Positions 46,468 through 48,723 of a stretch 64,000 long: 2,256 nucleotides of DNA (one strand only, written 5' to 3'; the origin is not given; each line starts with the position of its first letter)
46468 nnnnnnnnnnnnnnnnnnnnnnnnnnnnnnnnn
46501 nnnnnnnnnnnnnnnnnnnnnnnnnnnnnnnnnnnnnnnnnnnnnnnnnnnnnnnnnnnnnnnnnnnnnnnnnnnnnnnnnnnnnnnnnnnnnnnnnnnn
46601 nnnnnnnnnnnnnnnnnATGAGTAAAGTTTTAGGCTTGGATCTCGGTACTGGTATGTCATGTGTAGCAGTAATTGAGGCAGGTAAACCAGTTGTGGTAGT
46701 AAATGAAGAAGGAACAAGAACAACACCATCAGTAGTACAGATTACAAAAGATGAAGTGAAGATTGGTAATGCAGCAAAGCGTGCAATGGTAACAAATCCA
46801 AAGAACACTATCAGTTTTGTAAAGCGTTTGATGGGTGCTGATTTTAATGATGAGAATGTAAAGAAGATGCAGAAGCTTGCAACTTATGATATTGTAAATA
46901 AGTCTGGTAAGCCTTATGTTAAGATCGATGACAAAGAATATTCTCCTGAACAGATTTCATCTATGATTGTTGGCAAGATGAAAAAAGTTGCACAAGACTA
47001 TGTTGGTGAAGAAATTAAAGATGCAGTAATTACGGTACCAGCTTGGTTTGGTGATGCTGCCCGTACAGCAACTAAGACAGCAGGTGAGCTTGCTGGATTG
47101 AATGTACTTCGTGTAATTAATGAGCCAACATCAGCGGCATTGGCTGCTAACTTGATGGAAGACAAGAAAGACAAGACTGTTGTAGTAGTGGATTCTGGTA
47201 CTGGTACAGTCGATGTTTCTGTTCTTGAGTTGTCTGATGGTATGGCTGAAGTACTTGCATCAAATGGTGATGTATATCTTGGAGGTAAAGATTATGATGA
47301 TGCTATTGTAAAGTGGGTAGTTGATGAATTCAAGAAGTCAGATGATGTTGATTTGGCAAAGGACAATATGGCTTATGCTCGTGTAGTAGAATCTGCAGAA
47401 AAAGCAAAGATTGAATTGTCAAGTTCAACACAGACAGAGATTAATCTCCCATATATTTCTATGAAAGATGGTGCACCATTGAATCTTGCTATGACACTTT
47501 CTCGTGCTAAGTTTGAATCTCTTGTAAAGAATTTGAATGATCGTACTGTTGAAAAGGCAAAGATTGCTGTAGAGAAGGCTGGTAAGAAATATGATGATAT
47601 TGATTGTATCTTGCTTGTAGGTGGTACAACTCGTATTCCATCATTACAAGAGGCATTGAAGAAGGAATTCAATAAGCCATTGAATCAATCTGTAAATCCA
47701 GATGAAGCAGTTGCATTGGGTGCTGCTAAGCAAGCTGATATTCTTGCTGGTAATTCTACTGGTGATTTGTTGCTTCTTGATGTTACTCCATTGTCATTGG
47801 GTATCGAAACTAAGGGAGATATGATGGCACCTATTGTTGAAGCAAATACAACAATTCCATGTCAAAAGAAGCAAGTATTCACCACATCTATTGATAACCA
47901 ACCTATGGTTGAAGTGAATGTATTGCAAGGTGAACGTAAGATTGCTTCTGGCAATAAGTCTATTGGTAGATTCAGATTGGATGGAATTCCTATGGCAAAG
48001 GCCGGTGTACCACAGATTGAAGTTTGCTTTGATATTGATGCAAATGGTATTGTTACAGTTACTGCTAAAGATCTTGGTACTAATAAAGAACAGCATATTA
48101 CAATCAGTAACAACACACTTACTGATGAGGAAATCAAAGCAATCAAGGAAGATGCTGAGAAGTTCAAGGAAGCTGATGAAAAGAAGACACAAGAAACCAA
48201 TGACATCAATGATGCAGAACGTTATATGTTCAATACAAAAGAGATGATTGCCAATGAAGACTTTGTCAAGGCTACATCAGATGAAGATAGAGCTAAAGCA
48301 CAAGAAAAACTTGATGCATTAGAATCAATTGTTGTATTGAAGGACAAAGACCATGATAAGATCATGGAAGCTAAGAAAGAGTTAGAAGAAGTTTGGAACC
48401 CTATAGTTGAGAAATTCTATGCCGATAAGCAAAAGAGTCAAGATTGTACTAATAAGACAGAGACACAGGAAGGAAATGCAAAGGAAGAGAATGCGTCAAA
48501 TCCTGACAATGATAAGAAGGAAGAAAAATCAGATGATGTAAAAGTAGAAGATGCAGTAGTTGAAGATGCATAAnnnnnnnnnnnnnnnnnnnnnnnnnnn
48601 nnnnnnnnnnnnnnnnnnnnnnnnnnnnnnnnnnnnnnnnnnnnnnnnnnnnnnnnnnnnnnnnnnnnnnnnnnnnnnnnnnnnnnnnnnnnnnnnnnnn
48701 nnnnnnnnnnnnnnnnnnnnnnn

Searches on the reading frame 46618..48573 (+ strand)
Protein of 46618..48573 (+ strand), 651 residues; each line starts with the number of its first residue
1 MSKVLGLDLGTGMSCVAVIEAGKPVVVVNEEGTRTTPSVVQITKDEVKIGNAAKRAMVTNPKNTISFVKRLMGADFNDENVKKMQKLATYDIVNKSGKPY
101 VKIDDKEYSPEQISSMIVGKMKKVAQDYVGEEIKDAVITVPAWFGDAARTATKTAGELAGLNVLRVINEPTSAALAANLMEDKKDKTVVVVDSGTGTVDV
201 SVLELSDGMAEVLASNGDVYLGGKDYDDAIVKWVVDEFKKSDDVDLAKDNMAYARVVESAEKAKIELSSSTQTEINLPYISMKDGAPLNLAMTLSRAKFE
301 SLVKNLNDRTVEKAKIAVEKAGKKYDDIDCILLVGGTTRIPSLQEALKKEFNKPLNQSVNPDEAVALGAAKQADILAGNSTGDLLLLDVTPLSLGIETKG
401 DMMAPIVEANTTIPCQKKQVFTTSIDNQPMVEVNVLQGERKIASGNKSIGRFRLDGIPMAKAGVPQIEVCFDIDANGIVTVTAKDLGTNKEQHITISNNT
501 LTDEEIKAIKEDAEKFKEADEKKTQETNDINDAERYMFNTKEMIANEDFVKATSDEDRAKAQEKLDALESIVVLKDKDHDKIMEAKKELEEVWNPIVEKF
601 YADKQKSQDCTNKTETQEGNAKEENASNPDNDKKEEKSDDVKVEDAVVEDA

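Call 22: search_protein_families(library=phrogs, proteins=[window:46618-48573:+], max_evalue=0.00001)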
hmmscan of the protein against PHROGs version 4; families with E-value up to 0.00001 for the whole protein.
window:46618-48573:+ (651 aa): 2 families
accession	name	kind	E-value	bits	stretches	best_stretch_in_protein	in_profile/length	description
phrog_22485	-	unknown function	5.3e-190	633.7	1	1-639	1-632/634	-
phrog_22570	-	unknown function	8.5e-10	38.7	1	5-370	8-322/682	-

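Call 49: search_dna_similar(query=window:46618-48573:+, collection=phages, mode=protein, max_rows=15)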
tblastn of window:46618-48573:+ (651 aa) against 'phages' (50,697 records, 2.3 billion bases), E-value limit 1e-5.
Records with a match: 42; places in all: 49; records where one place covers at least 80% of the query: 19.
Best place of each record, by identity: <60% 42.
By first word of the organism name: Prevotella 15; uncultured 6; Bacteriophage 5; Listeria 4; Acinetobacter 4; Salmonella 3; Staphylococcus 1; Pseudomonas 1; Enterococcus 1; Escherichia 1; and 1 more.
By host as written in the record: - 16; Prevotella sp. 15; Listeria monocytogenes 4; Salmonella enterica subsp. enterica serovar Kentucky 2; Staphylococcus aureus 1; Pseudomonas aeruginosa 1; Enterococcus faecalis 1; Homo sapiens 1; and 1 more.
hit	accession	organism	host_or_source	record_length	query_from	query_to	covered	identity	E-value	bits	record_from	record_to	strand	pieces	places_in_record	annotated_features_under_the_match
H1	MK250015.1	Prevotella phage Lak-A1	Prevotella sp.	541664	3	615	94%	57.3%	0e+0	585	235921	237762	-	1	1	record has no annotation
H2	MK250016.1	Prevotella phage Lak-A1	Prevotella sp.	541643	3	615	94%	57.3%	0e+0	585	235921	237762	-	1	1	record has no annotation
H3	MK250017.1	Prevotella phage Lak-A1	Prevotella sp.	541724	3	615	94%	57.3%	0e+0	585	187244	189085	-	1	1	record has no annotation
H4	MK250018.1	Prevotella phage Lak-A1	Prevotella sp.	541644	3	615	94%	57.3%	0e+0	585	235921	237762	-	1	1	record has no annotation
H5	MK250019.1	Prevotella phage Lak-A2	Prevotella sp.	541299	3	615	94%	57.1%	0e+0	584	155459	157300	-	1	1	record has no annotation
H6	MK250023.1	Prevotella phage Lak-B4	Prevotella sp.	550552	3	601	88%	58.7%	1e-110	600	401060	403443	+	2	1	record has no annotation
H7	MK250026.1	Prevotella phage Lak-B7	Prevotella sp.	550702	3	601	88%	58.7%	1e-110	600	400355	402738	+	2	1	record has no annotation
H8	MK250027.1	Prevotella phage Lak-B8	Prevotella sp.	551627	3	601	88%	58.7%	1e-110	600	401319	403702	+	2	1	record has no annotation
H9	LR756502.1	uncultured phage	metagenomic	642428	4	614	94%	50.8%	1e-164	528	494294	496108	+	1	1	record has no annotation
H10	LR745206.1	uncultured phage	metagenomic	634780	4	608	93%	50.8%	2e-161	519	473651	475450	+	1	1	record has no annotation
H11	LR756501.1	uncultured phage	metagenomic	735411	2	601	92%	51.2%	5e-150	486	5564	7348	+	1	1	record has no annotation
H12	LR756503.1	uncultured phage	metagenomic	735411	2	601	92%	51.2%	5e-150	486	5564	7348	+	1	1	record has no annotation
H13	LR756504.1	uncultured phage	metagenomic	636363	2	605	93%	49.1%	2e-151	490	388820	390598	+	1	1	record has no annotation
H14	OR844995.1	Staphylococcus phage SA 1306 Kay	Staphylococcus aureus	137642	1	601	92%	49.2%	3e-145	472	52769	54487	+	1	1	record has no annotation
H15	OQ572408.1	Pseudomonas phage Y6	Pseudomonas aeruginosa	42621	1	610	94%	47.9%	3e-137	449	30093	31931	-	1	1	record has no annotation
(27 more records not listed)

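Call 87: get_annotated_region(hit=H1, flank=20000)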
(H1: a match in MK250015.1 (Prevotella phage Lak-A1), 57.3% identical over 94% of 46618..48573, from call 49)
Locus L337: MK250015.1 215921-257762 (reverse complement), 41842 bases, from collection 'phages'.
description: MAG: Prevotella phage Lak-A1, complete genome.
organism: Prevotella phage Lak-A1 (NCBI taxid 2491281)
taxonomy: Viruses; Duplodnaviria; Heunggongvirae; Uroviricota; Caudoviricetes
host: Prevotella sp.; source: human feces; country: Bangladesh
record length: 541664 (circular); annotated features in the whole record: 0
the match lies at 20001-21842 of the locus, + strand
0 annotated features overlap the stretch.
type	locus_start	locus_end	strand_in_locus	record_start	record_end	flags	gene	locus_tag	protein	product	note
